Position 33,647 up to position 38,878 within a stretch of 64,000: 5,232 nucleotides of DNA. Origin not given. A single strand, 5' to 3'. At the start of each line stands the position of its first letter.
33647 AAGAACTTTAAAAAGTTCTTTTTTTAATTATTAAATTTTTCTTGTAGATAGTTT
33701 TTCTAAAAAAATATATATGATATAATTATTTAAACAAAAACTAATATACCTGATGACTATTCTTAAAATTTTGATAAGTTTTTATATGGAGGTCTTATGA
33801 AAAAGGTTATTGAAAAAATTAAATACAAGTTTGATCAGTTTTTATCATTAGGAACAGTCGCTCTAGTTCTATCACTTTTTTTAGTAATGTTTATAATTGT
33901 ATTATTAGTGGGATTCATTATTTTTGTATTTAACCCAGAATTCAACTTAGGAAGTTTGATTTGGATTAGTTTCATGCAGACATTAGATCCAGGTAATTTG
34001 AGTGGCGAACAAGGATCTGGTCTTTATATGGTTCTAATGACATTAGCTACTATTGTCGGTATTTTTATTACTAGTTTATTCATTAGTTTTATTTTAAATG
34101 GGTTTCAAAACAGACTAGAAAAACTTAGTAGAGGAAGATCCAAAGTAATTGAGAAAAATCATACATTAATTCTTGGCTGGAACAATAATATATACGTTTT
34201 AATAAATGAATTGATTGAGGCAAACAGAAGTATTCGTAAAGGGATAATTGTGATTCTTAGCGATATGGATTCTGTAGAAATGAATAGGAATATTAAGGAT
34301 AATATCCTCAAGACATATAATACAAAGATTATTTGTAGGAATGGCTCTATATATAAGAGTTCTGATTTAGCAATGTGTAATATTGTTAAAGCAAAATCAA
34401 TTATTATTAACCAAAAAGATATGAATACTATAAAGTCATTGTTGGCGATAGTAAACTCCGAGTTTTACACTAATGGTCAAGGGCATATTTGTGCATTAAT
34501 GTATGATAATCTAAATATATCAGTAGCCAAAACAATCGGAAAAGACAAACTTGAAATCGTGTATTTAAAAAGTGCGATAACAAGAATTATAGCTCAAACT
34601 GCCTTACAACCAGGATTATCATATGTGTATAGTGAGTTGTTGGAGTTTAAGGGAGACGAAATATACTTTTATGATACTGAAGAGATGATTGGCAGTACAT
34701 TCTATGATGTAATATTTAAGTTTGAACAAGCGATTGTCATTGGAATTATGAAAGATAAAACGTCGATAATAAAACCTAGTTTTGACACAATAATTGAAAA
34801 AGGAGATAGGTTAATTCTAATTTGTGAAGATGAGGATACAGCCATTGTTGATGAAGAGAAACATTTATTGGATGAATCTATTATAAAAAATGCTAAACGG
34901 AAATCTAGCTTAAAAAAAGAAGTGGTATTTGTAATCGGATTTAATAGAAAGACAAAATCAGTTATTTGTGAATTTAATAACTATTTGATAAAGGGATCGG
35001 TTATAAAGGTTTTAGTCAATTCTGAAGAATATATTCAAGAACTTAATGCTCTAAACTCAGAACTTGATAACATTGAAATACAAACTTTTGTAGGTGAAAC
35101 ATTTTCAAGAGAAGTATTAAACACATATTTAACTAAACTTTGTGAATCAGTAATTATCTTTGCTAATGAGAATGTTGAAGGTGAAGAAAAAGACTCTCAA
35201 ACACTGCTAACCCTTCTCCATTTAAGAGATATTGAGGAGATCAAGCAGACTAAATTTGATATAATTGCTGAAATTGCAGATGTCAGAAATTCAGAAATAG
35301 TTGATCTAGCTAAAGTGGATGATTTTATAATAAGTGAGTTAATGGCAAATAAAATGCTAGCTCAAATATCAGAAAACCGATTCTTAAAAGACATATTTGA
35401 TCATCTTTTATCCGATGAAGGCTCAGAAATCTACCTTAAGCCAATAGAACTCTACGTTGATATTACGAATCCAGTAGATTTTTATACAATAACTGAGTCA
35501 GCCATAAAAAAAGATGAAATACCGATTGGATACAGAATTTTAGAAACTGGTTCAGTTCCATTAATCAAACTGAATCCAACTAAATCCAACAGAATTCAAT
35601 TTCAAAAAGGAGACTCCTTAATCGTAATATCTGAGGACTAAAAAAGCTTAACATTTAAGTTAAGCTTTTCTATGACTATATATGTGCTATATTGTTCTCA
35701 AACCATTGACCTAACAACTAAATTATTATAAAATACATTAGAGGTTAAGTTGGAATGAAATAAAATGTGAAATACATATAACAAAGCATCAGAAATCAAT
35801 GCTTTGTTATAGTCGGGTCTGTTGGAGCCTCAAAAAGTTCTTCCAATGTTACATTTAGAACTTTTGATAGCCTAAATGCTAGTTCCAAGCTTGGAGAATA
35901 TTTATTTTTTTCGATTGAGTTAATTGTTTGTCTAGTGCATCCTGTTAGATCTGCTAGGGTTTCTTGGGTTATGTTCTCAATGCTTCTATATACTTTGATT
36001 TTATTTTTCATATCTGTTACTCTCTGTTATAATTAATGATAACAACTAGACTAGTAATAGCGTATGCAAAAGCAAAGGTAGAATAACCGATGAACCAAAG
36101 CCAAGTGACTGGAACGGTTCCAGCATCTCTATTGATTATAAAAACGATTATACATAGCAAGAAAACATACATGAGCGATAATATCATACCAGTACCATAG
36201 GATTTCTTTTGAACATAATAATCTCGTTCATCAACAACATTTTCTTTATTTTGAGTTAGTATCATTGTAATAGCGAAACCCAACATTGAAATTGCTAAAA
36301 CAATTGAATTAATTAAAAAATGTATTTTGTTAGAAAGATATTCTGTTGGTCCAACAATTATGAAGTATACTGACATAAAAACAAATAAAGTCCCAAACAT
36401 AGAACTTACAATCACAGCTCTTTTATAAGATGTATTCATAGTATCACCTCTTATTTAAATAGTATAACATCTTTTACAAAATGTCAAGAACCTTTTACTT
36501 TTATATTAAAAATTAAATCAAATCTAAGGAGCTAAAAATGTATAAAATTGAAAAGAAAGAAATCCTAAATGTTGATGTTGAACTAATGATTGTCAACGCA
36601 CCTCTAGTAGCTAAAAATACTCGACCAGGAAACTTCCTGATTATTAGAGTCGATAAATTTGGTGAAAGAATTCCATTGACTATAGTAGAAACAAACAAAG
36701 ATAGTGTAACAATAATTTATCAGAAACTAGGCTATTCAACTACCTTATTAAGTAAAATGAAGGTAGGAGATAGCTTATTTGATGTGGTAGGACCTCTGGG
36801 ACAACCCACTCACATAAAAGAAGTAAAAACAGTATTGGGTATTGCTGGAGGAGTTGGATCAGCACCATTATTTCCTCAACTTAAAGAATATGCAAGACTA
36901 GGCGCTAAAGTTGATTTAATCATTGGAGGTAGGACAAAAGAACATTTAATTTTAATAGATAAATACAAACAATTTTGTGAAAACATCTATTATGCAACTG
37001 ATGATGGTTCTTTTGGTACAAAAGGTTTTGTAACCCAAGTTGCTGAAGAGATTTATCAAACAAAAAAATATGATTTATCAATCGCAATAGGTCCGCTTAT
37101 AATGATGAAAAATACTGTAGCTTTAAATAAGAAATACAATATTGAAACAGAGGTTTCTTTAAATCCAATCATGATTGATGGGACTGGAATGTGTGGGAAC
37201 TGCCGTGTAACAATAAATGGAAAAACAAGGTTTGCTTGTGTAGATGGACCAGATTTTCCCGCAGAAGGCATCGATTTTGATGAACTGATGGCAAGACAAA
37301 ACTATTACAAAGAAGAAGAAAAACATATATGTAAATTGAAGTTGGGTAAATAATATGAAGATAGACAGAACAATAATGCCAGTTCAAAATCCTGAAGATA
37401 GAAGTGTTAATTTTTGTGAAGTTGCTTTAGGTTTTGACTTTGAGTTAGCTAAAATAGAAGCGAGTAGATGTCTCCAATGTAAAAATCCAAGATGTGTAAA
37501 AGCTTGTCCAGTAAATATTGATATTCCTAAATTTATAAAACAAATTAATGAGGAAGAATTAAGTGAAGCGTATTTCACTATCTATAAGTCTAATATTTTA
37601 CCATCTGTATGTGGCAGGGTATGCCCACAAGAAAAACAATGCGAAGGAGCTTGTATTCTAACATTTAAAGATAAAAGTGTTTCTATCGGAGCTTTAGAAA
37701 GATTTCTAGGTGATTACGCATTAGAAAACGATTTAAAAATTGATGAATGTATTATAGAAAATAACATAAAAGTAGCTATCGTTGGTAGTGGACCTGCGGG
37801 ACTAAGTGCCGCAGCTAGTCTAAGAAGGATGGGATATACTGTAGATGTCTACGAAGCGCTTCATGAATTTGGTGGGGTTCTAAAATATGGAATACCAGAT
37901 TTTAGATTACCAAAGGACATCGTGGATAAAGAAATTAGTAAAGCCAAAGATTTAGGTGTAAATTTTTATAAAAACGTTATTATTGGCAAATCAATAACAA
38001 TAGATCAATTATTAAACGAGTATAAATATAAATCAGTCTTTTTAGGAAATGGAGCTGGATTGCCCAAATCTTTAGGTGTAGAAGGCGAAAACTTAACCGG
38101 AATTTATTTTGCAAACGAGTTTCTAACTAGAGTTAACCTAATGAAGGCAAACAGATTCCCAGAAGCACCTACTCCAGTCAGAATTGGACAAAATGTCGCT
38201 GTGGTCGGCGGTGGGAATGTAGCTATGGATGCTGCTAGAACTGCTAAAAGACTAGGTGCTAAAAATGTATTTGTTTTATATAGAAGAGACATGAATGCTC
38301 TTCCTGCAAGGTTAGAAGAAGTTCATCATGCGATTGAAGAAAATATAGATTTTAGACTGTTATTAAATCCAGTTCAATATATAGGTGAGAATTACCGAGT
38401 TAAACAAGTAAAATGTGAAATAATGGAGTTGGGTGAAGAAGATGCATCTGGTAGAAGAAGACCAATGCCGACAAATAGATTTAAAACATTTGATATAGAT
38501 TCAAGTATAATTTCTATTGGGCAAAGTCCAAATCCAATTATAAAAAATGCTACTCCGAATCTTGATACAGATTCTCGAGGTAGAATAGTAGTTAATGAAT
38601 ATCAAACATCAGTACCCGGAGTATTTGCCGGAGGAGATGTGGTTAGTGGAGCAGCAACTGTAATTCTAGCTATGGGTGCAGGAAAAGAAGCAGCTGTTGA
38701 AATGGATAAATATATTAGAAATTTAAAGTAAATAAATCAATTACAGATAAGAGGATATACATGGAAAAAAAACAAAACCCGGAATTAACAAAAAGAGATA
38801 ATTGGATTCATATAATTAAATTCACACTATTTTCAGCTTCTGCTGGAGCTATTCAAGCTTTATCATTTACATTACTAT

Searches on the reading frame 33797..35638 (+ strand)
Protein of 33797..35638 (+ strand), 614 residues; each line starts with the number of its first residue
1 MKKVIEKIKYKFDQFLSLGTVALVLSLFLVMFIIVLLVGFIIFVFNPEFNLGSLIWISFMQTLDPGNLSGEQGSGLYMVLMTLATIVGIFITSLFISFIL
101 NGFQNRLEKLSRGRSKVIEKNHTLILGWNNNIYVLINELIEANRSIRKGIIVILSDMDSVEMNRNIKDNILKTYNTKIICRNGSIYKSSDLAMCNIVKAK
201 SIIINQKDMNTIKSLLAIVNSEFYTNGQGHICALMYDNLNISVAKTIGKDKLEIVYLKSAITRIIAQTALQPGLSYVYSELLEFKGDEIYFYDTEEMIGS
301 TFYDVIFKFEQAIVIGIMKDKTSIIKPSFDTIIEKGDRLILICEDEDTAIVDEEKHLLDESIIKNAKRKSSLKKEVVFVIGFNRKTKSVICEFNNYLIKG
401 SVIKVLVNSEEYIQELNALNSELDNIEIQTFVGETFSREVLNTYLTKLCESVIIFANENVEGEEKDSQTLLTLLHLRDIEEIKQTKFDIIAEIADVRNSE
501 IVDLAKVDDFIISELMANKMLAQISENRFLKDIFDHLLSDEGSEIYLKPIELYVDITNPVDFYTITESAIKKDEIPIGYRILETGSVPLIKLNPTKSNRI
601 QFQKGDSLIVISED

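Call 80: search_protein_families(library=pfam, proteins=[window:33797-35638:+], max_evalue=0.00001)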
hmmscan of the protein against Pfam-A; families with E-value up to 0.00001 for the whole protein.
window:33797-35638:+ (614 aa): 3 families
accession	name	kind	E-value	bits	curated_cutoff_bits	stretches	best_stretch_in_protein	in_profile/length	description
PF06241.17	Castor_Poll_mid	-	2.1e-29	102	26.7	1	260-353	3-98/104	Castor and Pollux, part of voltage-gated ion channel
PF22614.2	Slo-like_RCK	-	6.6e-12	45.6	24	1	120-209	3-89/119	Calcium-activated potassium channel slowpoke-like RCK domain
PF02080.26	TrkA_C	-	1.2e-08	35.2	27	1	293-348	8-63/71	TrkA-C domain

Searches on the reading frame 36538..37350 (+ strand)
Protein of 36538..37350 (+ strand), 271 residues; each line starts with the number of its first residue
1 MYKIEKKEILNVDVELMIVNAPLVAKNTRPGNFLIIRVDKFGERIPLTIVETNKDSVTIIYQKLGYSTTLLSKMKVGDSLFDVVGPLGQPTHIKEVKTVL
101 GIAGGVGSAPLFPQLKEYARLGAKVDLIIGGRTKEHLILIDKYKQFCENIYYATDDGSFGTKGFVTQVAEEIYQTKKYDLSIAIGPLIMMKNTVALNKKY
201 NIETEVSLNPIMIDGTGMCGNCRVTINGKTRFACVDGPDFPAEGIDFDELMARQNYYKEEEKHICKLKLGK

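Call 80: search_protein_families(library=pfam, proteins=[window:36538-37350:+], max_evalue=0.00001)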
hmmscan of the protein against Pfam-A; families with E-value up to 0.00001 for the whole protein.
window:36538-37350:+ (271 aa): 1 family
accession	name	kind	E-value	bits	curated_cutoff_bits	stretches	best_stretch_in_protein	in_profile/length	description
PF10418.14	DHODB_Fe-S_bind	-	2.3e-11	43.7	23.9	1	209-245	1-40/41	Iron-sulfur cluster binding domain of dihydroorotate dehydrogenase B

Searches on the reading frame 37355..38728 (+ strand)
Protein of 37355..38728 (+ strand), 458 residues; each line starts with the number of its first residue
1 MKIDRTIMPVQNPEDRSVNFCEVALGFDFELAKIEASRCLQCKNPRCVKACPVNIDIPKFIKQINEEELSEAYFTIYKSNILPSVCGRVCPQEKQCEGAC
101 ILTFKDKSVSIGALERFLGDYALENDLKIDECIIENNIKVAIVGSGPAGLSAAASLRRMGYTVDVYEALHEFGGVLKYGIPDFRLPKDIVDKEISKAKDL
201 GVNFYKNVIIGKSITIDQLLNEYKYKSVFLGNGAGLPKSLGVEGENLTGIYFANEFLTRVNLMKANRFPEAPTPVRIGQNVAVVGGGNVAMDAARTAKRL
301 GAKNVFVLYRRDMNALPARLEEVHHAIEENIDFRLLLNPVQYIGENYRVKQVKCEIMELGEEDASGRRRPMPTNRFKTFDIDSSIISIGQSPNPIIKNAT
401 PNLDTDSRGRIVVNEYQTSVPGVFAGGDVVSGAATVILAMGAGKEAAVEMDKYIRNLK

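Call 80: search_protein_families(library=pfam, proteins=[window:37355-38728:+], max_evalue=0.00001)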
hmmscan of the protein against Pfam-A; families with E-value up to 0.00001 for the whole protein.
window:37355-38728:+ (458 aa): 7 families
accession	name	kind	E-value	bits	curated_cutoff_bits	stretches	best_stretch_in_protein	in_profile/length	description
PF14691.11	Fer4_20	-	2e-40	137.6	25.8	1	17-125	2-111/113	Dihydroprymidine dehydrogenase domain II, 4Fe-4S cluster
PF07992.20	Pyr_redox_2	-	5.6e-36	124.9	26.1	1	139-443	2-291/291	Pyridine nucleotide-disulphide oxidoreductase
PF00070.33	Pyr_redox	-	2.9e-10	41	22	0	280-343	1-67/82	Pyridine nucleotide-disulphide oxidoreductase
PF13450.12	NAD_binding_8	-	2.3e-09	37.8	21.9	1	142-175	1-34/68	NAD(P)-binding Rossmann-like domain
PF01262.27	AlaDh_PNT_C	-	8e-09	35.7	23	0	280-308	30-57/214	Alanine dehydrogenase/PNT, C-terminal domain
PF13738.12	Pyr_redox_3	-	2.5e-08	34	30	0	270-425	157-303/305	Pyridine nucleotide-disulphide oxidoreductase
PF12831.13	FAD_oxidored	-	7.3e-07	29.3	27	0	140-176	2-38/416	FAD dependent oxidoreductase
